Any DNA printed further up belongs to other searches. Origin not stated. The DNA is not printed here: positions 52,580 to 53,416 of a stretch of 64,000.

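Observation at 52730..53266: Phage-encoded membrane thioredoxin (CGPC) next to Cys-rich putative virion proteins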

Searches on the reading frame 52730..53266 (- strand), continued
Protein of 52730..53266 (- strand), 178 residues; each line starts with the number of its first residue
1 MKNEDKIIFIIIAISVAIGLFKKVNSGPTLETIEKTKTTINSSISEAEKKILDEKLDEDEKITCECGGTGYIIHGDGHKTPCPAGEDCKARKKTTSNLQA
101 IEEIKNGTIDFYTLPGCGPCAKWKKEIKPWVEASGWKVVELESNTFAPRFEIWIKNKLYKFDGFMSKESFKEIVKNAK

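Call 37: find_related_loci(query=A1, collection=viral_contigs, flank=6000)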
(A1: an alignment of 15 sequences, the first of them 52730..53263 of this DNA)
Query A1 (177 aa) in viral_contigs; peptide patterns used: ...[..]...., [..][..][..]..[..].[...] (x = any residue, [..] = any of these).
222 stretches matched a pattern; 129 encode a relative of the query (tblastn E <= 1e-3); the best 80 are kept; 80 distinct loci.
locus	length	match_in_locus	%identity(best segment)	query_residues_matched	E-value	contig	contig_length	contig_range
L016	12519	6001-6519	64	1-177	5e-68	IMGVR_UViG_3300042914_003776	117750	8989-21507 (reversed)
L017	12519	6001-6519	64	1-177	5e-68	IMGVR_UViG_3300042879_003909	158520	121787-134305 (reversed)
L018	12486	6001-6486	34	10-173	2e-21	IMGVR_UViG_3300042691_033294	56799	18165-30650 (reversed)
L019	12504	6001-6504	33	30-172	6e-20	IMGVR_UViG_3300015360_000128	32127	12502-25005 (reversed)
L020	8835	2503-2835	38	6-124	2e-17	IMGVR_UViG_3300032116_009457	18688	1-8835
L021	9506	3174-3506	38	6-124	2e-17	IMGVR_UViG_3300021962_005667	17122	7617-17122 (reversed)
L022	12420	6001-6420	33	10-151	1e-16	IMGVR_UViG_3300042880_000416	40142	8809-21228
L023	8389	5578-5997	33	10-151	2e-16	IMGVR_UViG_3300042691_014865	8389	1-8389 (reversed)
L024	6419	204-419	43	63-139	2e-14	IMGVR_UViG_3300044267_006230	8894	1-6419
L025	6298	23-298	44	63-162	2e-14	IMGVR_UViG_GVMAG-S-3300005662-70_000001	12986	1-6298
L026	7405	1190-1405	43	63-139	3e-14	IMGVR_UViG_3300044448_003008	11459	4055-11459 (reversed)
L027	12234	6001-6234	43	58-137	5e-14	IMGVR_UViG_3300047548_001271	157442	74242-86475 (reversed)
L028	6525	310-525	42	63-139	7e-14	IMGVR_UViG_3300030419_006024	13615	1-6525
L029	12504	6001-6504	28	16-177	4e-13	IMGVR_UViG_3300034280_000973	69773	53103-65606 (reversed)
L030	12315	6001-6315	36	64-172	5e-13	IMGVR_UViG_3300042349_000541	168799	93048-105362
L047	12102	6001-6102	53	64-97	3e-9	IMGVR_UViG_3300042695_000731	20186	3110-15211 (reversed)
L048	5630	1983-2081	61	63-92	3e-9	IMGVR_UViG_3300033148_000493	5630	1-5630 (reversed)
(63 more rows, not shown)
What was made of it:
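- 53003..53077 (-): Residues 64-88, four-Cys motif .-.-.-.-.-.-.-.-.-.-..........-x4-C, the family-defining module. The motif recurs in 129 IMG/VR loci (call 37).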

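Call 40: search_protein_representatives(alignment_id=A1)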
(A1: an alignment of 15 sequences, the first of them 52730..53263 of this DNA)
Query: 15 sequences, 179 profile positions. Proteins with E-value up to 0.001 (for the whole library): 578; up to 1e-10: 123; up to 1e-30: 4. The best 150 are listed.
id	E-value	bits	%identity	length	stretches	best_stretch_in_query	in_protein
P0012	5.6e-81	286.7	-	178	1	1-179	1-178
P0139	2.8e-38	147.6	-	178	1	2-179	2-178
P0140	1.4e-36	142.1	-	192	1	1-178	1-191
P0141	1.2e-32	129.3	-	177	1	7-175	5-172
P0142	7.9e-29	116.8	-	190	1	8-174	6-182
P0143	9.1e-29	116.6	-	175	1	2-175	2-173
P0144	6.5e-28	113.8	-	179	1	19-178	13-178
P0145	8.3e-28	113.5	-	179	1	1-175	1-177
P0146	5.2e-25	104.4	-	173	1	33-179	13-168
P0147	5.8e-25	104.2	-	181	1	13-177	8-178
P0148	9.9e-25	103.5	-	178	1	28-172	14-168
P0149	8.7e-23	97.1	-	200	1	6-147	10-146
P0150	1.1e-22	96.9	-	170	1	35-163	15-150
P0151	2.6e-22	95.6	-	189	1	19-165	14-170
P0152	1.5e-21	93.1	-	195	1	10-161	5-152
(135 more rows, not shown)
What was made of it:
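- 52730..53266 (-): 178-aa ORF: membrane anchor + four-Cys motif + minimal thioredoxin domain (the finding). A profile search finds 578 clusters at E<=1e-3 (call 40).
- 578 clusters at E<=1e-3 (call 40).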

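Call 50: list_cluster_members(proteins=[P0020, P0055, P0072, P0104, P0120, P0129, P0001, P0018])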
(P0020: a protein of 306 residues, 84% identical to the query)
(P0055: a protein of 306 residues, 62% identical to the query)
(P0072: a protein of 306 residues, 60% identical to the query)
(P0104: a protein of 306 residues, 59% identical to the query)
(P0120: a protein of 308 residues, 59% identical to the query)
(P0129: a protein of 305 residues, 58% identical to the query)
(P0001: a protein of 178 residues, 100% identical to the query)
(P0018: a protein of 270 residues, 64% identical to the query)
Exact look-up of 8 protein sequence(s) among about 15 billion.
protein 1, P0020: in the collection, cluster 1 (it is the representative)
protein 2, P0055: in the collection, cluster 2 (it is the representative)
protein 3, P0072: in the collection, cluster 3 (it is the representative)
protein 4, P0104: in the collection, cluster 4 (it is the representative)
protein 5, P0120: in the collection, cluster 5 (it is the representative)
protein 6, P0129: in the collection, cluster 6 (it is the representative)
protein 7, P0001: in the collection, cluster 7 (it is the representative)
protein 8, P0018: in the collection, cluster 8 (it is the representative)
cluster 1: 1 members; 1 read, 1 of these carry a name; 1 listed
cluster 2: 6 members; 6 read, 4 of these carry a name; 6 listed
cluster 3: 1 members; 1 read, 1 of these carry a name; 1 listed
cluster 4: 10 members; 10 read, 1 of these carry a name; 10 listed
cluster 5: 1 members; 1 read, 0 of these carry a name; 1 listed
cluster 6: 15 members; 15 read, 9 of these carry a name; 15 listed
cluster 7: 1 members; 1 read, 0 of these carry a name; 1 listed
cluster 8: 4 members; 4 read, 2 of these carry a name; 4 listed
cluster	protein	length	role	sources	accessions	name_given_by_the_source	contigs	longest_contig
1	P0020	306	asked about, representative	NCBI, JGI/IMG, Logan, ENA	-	hypothetical protein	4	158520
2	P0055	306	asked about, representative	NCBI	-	-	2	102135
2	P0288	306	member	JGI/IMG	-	hypothetical protein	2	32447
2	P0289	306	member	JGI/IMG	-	hypothetical protein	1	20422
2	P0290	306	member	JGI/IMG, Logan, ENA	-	hypothetical protein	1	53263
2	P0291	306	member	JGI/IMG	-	hypothetical protein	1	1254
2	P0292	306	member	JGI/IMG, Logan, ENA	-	-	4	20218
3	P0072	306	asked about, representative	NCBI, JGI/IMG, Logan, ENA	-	hypothetical protein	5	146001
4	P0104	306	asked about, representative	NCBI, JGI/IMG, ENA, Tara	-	strand:+ start:7088 stop:8008 length:921 start_codon:yes stop_codon:yes gene_type:complete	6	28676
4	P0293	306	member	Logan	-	-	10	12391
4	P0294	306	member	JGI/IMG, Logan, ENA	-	-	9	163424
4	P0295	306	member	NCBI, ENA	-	-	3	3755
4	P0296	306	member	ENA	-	-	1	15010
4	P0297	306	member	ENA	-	-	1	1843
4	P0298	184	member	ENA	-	-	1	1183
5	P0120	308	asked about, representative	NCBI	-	-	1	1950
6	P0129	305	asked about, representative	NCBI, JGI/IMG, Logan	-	hypothetical protein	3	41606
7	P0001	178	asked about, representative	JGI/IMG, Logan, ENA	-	-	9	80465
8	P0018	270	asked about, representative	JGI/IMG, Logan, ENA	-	hypothetical protein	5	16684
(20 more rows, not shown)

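Call 51: find_related_loci(query=A1, collection=genome_contigs, flank=5000)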
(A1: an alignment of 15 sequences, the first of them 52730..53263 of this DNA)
Query A1 (177 aa) in genome_contigs; peptide patterns used: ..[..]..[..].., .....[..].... (x = any residue, [..] = any of these).
41 stretches matched a pattern, but none encodes a relative of the query by tblastn (E <= 1e-3).
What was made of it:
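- Tried and rejected: Genome scan for close relatives found none (call 51).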

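Call 54: search_protein_families(library=pfam, alignment_id=A3, max_evalue=0.001)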
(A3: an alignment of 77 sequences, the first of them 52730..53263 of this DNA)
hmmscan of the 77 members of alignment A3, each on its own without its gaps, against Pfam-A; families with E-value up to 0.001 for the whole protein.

A. member 1, window:52730-53263:- (177 aa): 0 families

B. families by the number of members that match (of 77 scanned): 10 families
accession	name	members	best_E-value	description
PF00085.26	Thioredoxin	39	4.6e-12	Thioredoxin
PF13098.12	Thioredoxin_2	33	5.1e-13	Thioredoxin-like domain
PF14595.12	Thioredoxin_9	9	3.6e-08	Thioredoxin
PF13905.12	Thioredoxin_8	7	1.4e-05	Thioredoxin-like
PF13899.12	Thioredoxin_7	5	6.8e-09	Thioredoxin-like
PF04756.19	OST3_OST6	3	0.00024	OST3 / OST6 family, transporter family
PF13192.12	Thioredoxin_3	2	9e-07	Thioredoxin domain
PF08534.16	Redoxin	2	1.5e-06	Redoxin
PF05768.20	Glrx-like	1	0.00035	Glutaredoxin-like domain (DUF836)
PF02263.25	GBP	1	0.00059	Guanylate-binding protein, N-terminal domain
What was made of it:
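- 52733..52954 (-): Residues 105-178, minimal thioredoxin fold (beta-alpha-beta-beta-beta-alpha). Of 77 relatives, 39 pass E<=1e-3 to Pfam PF00085 (call 54).
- On Thioredoxin-fold CxxC oxidoreductase superfamily: Of 77 profile-linked relatives, 39 match PF00085 (best E 4.6e-12) and 33 match PF13098 (call 54).
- On TlpA / ResA / CcmG membrane-anchored reductases: Only 2 of 77 relatives hit PF08534 Redoxin (call 54).
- Closest known: Membrane-anchored periplasmic thioredoxin-like reductases. Different: Only 2 of 77 relatives hit Pfam Redoxin (call 54).
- Of 77 relatives, 39 hit Pfam Thioredoxin and 33 hit Thioredoxin_2 (call 54).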

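Call 75: search_protein_families(library=pfam, proteins=[L047:1452-2528:+, L047:2532-3257:+, L047:3288-3659:+, L047:3656-4210:+, L047:4173-5333:+, L047:5343-5570:+, L047:5824-6141:+], max_evalue=0.01)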
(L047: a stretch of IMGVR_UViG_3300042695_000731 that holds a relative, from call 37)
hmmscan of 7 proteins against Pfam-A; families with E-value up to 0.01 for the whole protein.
L047:1452-2528:+ (358 aa): 2 families
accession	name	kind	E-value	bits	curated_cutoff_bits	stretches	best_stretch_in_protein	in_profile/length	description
PF00149.33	Metallophos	-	0.00072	20.5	21.5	1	84-291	3-186/191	Calcineurin-like phosphoesterase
PF12850.12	Metallophos_2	-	0.0051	17.3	27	0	236-313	69-138/154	Calcineurin-like phosphoesterase superfamily domain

L047:2532-3257:+ (241 aa): 1 family
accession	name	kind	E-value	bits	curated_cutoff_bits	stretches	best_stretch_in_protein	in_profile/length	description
PF19905.4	DUF6378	-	9.9e-13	48.6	27.1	1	155-235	3-80/81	Domain of unknown function (DUF6378)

L047:3288-3659:+ (123 aa): 0 families

L047:3656-4210:+ (184 aa): 0 families

L047:4173-5333:+ (386 aa): 0 families

L047:5343-5570:+ (75 aa): 0 families

L047:5824-6141:+ (105 aa): 0 families

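Call 77: fold_search(model_id=the predicted structure, library=viral)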
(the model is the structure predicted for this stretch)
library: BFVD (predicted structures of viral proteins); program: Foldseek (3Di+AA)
matches with E <= 10: 540; with E <= 0.001: 5
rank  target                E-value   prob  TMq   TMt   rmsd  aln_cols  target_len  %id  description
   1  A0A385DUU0            1.8e-04  1.00  0.39  0.33   9.7       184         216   12  (no name in the UniProt tables at hand)
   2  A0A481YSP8            3.6e-04  1.00  0.33  0.36  15.7       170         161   10  Thioredoxin [Marseillevirus LCMAC102]
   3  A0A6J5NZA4            4.1e-04  1.00  0.37  0.37   5.8       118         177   19  TRX_family domain containing protein [uncultured Caudovirales phage]
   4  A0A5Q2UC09            9.0e-04  1.00  0.33  0.57   3.4        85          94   14  (no name in the UniProt tables at hand)
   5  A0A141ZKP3            9.0e-04  1.00  0.30  0.40   7.3        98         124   17  (no name in the UniProt tables at hand)
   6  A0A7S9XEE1            1.1e-03  1.00  0.32  0.50   3.4        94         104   23  Thioredoxin 2 [Virus NIOZ-UU159]
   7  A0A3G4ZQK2            1.1e-03  1.00  0.34  0.39  16.5       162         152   18  Thioredoxin [Barrevirus sp.]
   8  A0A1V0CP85            1.2e-03  1.00  0.35  0.58   3.8        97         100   12  (no name in the UniProt tables at hand)
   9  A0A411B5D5            1.2e-03  1.00  0.39  0.52   5.7       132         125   14  (no name in the UniProt tables at hand)
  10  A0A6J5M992            1.3e-03  1.00  0.35  0.66   2.0        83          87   20  TrxA Thiol-disulfide isomerase and thioredoxins [uncultured Caudovirales phage]
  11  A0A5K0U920            1.5e-03  1.00  0.33  0.41   5.0       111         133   17  Thioredoxin [Yasminevirus sp. GU-2018]
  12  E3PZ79                1.8e-03  1.00  0.38  0.60   3.1        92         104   13  Hypothetical host-like protein [Roseovarius sp. 217 phage 1]
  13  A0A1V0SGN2            1.8e-03  1.00  0.33  0.50   3.5        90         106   18  Thioredoxin [Hokovirus HKV1]
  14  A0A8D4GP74            2.2e-03  1.00  0.32  0.48   3.1        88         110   18  (no name in the UniProt tables at hand)
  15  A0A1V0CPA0            2.4e-03  1.00  0.29  0.39   4.0        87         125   13  (no name in the UniProt tables at hand)
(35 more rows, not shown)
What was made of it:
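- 52733..52954 (-): BFVD hits are viral thioredoxins (call 77).
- BFVD returns viral thioredoxins (call 77).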

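Call 80: search_protein_families(library=ncbifam, proteins=[window:52730-53266:-, P0152, L048:1416-2117:+], max_evalue=0.01)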
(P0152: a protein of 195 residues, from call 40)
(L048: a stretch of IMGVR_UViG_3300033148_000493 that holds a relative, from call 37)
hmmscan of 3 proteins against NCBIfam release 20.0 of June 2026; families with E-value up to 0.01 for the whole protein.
window:52730-53266:- (178 aa): 1 family
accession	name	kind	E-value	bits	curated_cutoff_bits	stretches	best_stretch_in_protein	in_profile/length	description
NF009987.0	PRK13453.1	equivalog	0.0025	17.5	172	1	7-62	21-77/173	F0F1 ATP synthase subunit B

P0152 (195 aa): 3 families
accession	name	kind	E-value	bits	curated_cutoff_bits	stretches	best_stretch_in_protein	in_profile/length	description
TIGR01068.1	thioredoxin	equivalog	2.5e-07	30.8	96.8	1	101-192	18-97/101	thioredoxin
TIGR01126.1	pdi_dom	equivalog_domain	0.00086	19.6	107.2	1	100-188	17-97/105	protein disulfide-isomerase domain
NF008229.0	PRK10996.1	equivalog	0.0011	18.7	125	1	101-188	56-131/141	thioredoxin TrxC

L048:1416-2117:+ (234 aa): 0 families
